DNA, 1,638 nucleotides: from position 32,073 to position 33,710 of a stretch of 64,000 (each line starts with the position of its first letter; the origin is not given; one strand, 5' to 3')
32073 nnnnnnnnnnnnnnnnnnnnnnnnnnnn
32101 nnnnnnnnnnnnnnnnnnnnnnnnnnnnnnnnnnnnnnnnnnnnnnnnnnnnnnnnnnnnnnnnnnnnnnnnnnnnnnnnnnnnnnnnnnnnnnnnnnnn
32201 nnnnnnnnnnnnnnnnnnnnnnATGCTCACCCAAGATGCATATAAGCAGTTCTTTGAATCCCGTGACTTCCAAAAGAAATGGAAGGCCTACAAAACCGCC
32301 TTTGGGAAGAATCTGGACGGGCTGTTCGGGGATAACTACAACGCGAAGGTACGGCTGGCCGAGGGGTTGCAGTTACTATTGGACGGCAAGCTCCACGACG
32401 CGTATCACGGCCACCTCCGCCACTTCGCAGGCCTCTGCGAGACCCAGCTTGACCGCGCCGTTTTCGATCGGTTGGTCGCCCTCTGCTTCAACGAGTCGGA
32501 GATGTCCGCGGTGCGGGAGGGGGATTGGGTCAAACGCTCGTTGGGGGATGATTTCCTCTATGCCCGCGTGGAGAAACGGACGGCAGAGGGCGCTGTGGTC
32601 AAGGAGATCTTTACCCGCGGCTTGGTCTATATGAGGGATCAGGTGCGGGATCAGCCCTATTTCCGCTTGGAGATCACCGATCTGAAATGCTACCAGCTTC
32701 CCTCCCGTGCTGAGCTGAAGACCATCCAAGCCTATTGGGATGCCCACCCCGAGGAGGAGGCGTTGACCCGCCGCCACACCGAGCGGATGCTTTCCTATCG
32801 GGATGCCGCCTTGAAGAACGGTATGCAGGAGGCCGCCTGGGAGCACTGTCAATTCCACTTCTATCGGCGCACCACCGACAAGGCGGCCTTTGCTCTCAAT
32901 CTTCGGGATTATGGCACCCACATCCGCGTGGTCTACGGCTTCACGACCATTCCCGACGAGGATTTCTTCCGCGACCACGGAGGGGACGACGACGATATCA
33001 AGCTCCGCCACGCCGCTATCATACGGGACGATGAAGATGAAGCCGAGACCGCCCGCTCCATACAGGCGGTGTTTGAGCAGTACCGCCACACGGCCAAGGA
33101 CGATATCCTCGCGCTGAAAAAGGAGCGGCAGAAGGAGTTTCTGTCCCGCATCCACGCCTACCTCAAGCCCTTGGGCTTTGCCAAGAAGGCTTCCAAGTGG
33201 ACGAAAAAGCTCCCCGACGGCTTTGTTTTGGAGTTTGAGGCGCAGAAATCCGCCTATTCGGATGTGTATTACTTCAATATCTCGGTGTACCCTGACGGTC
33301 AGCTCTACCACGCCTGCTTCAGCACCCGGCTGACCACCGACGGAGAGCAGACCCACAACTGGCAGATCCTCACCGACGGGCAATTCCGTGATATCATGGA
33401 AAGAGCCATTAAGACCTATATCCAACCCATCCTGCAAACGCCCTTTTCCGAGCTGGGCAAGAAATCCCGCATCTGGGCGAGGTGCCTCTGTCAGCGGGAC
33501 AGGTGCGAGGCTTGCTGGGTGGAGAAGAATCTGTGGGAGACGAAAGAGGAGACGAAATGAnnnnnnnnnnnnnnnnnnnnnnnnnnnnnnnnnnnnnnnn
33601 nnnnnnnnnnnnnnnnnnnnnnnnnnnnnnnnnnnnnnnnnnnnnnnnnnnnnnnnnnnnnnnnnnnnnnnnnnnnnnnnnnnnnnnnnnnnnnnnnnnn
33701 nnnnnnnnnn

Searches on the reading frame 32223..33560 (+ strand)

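Call 4: search_protein_families(library=pfam, proteins=[window:32223-33560:+], max_evalue=0.01)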
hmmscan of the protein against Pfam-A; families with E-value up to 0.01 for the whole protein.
window:32223-33560:+ (445 aa): 1 family
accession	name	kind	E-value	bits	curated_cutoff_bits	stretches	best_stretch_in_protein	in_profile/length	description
PF14137.11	DUF4304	-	8e-10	39.2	23.2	1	311-403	2-112/115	Domain of unknown function (DUF4304)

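Call 54: search_protein_families(library=padloc, proteins=[window:32223-33560:+], max_evalue=0.01)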
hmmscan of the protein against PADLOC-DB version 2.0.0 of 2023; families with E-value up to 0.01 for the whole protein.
window:32223-33560:+ (445 aa): 0 families
